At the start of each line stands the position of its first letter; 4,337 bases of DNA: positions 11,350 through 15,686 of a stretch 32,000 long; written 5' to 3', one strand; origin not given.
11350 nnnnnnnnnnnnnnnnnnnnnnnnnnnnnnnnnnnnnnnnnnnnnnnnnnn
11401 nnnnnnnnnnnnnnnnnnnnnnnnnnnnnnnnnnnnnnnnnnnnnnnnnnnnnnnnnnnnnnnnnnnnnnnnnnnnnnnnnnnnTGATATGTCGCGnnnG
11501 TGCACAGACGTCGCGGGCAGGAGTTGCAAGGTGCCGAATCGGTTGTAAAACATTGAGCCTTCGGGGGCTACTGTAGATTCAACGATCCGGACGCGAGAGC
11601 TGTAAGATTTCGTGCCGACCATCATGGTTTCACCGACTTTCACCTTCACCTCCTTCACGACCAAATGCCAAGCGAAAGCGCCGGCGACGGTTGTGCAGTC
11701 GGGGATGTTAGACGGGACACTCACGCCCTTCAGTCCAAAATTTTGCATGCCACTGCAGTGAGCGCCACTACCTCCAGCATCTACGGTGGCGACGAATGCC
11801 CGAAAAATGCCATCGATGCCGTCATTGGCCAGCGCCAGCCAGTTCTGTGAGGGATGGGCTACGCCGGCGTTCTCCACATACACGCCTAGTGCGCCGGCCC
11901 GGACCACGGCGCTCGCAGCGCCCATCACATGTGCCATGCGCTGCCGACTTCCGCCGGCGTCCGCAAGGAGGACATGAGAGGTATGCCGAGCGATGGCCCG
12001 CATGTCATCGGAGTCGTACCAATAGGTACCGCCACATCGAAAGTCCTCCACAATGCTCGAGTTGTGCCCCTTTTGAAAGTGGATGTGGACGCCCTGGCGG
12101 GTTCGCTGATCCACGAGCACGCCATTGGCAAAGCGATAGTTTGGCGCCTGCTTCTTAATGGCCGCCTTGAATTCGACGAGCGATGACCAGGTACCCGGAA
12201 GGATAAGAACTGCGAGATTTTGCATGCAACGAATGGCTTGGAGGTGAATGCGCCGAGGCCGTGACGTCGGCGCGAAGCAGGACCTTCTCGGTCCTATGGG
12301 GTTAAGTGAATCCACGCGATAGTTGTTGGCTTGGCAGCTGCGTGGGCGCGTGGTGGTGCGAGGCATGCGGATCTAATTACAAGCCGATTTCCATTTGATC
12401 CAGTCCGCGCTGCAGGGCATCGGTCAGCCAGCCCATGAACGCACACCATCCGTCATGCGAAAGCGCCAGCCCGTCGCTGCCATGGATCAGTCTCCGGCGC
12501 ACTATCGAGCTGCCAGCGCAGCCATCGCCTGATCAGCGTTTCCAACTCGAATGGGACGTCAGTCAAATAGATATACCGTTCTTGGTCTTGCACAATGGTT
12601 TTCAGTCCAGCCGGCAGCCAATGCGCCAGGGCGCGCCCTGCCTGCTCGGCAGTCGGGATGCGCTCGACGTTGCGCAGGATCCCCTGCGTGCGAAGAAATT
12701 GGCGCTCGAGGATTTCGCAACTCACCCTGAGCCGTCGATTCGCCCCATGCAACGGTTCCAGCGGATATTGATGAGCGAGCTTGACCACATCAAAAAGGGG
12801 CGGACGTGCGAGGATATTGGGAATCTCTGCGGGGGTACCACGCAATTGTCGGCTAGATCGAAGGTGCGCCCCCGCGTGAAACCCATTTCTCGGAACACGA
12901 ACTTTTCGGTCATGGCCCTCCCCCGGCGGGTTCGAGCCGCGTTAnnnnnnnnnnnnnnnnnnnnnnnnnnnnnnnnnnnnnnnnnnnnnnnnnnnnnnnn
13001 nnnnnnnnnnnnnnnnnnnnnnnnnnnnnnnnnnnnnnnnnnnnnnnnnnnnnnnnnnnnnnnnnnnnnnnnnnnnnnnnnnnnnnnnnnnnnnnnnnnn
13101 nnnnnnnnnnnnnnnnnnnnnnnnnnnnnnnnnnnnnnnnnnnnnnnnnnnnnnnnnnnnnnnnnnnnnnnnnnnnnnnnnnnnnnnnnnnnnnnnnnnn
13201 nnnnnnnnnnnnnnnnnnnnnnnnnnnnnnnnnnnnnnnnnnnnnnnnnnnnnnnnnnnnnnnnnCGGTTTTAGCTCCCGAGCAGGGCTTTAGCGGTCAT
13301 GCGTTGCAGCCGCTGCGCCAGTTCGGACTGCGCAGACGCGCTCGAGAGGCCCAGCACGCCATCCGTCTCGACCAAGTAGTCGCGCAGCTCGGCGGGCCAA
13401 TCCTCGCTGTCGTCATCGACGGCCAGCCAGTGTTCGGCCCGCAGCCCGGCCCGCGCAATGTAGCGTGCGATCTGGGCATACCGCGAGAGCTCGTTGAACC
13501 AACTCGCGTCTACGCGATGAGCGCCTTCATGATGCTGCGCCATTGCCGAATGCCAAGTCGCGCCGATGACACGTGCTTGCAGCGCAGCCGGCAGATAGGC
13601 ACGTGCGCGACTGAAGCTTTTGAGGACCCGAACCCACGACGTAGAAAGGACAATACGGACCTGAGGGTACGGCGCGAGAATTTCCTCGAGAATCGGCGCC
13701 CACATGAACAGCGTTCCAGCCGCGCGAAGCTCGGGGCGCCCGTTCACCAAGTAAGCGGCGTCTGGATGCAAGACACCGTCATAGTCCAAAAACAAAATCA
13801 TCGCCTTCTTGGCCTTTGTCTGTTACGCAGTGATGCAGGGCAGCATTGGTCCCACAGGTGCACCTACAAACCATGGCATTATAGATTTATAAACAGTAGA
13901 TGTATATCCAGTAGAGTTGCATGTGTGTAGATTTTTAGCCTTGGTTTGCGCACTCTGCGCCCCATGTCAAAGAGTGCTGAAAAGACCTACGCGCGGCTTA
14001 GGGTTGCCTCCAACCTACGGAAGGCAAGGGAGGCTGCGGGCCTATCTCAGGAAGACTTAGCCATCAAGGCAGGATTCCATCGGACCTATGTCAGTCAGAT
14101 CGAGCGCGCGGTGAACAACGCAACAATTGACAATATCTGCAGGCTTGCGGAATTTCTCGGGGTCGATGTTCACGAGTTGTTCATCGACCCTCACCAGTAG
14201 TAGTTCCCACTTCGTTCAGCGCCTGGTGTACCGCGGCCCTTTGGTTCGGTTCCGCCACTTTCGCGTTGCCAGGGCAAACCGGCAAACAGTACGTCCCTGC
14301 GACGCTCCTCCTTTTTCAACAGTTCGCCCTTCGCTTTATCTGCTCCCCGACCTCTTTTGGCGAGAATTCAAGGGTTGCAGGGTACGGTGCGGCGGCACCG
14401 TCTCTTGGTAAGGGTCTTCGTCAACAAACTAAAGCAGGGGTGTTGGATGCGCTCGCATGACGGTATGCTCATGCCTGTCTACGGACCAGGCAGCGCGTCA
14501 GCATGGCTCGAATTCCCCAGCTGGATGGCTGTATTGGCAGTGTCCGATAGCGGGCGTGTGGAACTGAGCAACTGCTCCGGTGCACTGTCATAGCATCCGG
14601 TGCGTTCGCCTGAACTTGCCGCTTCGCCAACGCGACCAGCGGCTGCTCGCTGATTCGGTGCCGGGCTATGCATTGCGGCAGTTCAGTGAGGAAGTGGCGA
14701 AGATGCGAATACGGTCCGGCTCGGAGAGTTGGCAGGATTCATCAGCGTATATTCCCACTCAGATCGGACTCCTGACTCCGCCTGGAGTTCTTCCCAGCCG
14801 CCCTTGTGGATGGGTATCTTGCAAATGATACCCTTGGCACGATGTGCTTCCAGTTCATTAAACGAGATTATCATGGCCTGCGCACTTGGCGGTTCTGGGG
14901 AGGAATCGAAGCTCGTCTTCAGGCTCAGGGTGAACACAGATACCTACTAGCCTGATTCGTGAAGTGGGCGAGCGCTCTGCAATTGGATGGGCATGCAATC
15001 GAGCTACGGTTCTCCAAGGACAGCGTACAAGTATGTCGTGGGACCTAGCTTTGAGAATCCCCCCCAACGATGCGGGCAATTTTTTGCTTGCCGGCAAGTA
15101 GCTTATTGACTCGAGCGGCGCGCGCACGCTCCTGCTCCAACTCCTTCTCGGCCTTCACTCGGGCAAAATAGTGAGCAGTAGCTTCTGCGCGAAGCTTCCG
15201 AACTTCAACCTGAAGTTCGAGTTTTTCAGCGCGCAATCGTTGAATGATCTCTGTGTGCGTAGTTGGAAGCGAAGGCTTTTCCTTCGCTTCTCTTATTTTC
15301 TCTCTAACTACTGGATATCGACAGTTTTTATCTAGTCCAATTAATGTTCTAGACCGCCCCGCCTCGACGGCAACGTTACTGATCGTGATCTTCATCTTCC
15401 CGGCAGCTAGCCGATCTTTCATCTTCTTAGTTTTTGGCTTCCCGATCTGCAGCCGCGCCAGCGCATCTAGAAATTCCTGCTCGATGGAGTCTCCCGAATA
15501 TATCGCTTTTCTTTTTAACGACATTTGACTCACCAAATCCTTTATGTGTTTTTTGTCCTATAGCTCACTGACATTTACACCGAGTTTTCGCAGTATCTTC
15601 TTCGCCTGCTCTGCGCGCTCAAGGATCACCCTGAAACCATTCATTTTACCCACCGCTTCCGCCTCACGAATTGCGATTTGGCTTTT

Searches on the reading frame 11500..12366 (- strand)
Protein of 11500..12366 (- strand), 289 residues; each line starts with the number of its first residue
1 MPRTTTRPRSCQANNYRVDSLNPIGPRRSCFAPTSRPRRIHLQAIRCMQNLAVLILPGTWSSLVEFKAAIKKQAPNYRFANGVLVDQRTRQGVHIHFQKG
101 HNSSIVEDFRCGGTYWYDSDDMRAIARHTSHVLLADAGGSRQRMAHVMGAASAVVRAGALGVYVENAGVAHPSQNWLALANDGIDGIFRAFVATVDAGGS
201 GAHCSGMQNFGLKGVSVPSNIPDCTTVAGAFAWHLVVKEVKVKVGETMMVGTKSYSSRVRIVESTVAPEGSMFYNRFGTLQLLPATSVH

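Call 17: search_protein_families(library=pfam, proteins=[window:11500-12366:-], max_evalue=0.001)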
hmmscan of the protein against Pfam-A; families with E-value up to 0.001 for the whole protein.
window:11500-12366:- (289 aa): 0 families

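Call 93: search_protein_families(library=padloc, proteins=[window:11500-12366:-], max_evalue=0.01)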
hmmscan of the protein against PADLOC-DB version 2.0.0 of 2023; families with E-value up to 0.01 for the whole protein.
window:11500-12366:- (289 aa): 0 families

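Call 94: search_protein_families(library=phrogs, proteins=[window:11500-12366:-], max_evalue=0.01)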
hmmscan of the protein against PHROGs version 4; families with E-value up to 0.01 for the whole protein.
window:11500-12366:- (289 aa): 0 families

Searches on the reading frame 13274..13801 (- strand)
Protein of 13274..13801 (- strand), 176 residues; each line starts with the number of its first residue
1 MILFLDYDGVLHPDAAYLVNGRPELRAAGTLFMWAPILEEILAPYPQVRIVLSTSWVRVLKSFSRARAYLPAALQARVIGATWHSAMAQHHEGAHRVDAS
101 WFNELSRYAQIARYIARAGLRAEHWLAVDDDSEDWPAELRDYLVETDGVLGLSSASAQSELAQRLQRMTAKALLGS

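Call 3: search_protein_families(library=pfam, proteins=[window:13274-13801:-], max_evalue=0.01)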
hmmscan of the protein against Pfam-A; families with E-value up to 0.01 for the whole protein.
window:13274-13801:- (176 aa): 1 family
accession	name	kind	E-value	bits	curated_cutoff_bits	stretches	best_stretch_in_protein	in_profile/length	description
PF18143.6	HAD_SAK_2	-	1.5e-31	110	27.5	1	2-156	1-138/139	HAD domain in Swiss Army Knife RNA repair proteins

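Call 93: search_protein_families(library=padloc, proteins=[window:13274-13801:-], max_evalue=0.01)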
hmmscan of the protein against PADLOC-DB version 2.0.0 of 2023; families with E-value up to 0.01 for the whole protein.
window:13274-13801:- (176 aa): 0 families

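Call 94: search_protein_families(library=phrogs, proteins=[window:13274-13801:-], max_evalue=0.01)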
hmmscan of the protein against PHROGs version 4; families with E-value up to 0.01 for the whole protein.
window:13274-13801:- (176 aa): 1 family
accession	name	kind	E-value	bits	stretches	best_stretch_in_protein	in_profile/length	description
phrog_1818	-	unknown function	2.1e-12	48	1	2-158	7-146/161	-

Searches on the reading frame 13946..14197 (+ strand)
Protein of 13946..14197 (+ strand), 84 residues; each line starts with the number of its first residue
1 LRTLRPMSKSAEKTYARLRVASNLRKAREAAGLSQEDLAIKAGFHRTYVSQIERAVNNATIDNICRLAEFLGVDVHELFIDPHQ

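Call 3: search_protein_families(library=pfam, proteins=[window:13946-14197:+], max_evalue=0.01)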
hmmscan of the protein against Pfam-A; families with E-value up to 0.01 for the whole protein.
window:13946-14197:+ (84 aa): 6 families
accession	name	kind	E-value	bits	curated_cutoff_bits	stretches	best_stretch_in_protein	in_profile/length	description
PF01381.28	HTH_3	-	2.3e-15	56.8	23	1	24-78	1-55/55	Helix-turn-helix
PF13560.12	HTH_31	-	6e-13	49.3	27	1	23-77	5-60/64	Helix-turn-helix domain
PF12844.13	HTH_19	-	3.5e-08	33.7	30.2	1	22-78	2-58/64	Helix-turn-helix domain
PF13744.12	HTH_37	-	6.6e-07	29.5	27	1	7-76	6-76/80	Helix-turn-helix domain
PF13413.12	HTH_25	-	2.7e-05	24.4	24.6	1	24-54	2-32/62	Helix-turn-helix domain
PF13443.12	HTH_26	-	7.8e-05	23.3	22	1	23-81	1-60/63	Cro/C1-type HTH DNA-binding domain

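Call 93: search_protein_families(library=padloc, proteins=[window:13946-14197:+], max_evalue=0.01)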
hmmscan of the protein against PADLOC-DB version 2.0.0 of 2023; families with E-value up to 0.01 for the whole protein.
window:13946-14197:+ (84 aa): 23 families
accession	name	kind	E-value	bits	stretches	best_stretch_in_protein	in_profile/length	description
PDLC03665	Control_protein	-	7.7e-19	65.7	1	16-78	5-68/77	control protein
PDLC03664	Control_protein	-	1.3e-12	46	1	14-79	7-73/74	control protein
PDLC02926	HTH_VI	-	2.4e-10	38.5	1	22-79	4-61/92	-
PDLC03671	Control_protein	-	6e-10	37.2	1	20-78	15-73/84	control protein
PDLC03668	Control_protein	-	3.1e-09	35.2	1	19-67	8-56/79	control protein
PDLC04142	capH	-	2.4e-08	33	1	21-77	8-64/103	capH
PDLC03666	Control_protein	-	1.7e-07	29.5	1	22-79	9-66/77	control protein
PDLC03536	REase_II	-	1.1e-06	26.5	1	20-82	11-72/237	Type II restriction enzyme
PDLC03954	RmrA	-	1.7e-06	25.3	1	21-76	12-67/380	-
PDLC03952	RmrA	-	2.9e-06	24.4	1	9-75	12-78/395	-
PDLC03953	RmrA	-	7.4e-06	23.4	1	21-75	7-61/373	-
PDLC03943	RmrA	-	1.6e-05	22.2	1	22-79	5-61/370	-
PDLC04759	PDC-M64B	-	4.2e-05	21.6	1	18-75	25-82/135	-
PDLC04762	PDC-M64C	-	7.8e-05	20.7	1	25-75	33-83/97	-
PDLC03949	RmrA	-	0.00014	18.9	1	22-76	5-59/363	-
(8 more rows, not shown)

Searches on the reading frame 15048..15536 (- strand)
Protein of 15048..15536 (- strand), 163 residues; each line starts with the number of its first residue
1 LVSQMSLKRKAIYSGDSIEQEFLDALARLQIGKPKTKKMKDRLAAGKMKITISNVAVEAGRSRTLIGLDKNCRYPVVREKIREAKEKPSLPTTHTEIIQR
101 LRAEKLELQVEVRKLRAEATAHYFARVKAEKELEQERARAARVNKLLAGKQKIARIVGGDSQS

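Call 3: search_protein_families(library=pfam, proteins=[window:15048-15536:-], max_evalue=0.01)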
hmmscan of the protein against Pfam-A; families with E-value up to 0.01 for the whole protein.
window:15048-15536:- (163 aa): 0 families

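Call 4: search_protein_families(library=ncbifam, proteins=[window:15048-15536:-], max_evalue=0.01)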
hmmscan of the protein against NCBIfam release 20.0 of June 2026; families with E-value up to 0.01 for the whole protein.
window:15048-15536:- (163 aa): 0 families

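Call 93: search_protein_families(library=padloc, proteins=[window:15048-15536:-], max_evalue=0.01)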
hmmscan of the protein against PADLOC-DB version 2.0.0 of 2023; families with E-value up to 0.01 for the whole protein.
window:15048-15536:- (163 aa): 0 families

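Call 94: search_protein_families(library=phrogs, proteins=[window:15048-15536:-], max_evalue=0.01)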
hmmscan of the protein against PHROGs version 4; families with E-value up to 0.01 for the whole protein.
window:15048-15536:- (163 aa): 0 families

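Call 104: search_protein_families(library=pfam, proteins=[window:15048-15536:-], max_evalue=1)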
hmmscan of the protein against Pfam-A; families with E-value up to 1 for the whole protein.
window:15048-15536:- (163 aa): 1 family
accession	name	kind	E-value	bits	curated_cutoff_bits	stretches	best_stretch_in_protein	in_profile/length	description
PF00590.25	TP_methylase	-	0.12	12.7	27.8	0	114-160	43-88/212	Tetrapyrrole (Corrin/Porphyrin) Methylases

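Call 125: predict_structure(protein=window:15048-15536:-)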
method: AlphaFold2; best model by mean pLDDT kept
length: 163 residues; sequences in the alignment: 1
mean_pLDDT: 68.0   pTM: 0.34
mean pLDDT of the five models: 68.0, 66.5, 66.0, 64.3, 62.7
residues with pLDDT >= 90: 49; 70-90: 22; 50-70: 43; < 50: 49
segments of 3 or more residues with pLDDT < 50: 1-22, 51-71, 161-163
pLDDT, mean of each block of 10 residues (from residue 1): 37 41 50 60 64 43 41 56 61 80 95 98 98 97 94 80 43
secondary structure, 60 per line:
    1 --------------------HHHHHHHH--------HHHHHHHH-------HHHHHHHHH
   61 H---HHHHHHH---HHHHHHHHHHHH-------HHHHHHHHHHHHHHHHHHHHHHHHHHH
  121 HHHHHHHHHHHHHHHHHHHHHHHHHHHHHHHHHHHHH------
elements in order: H21-28 H37-44 H52-61 H65-71 H75-86 H94-157
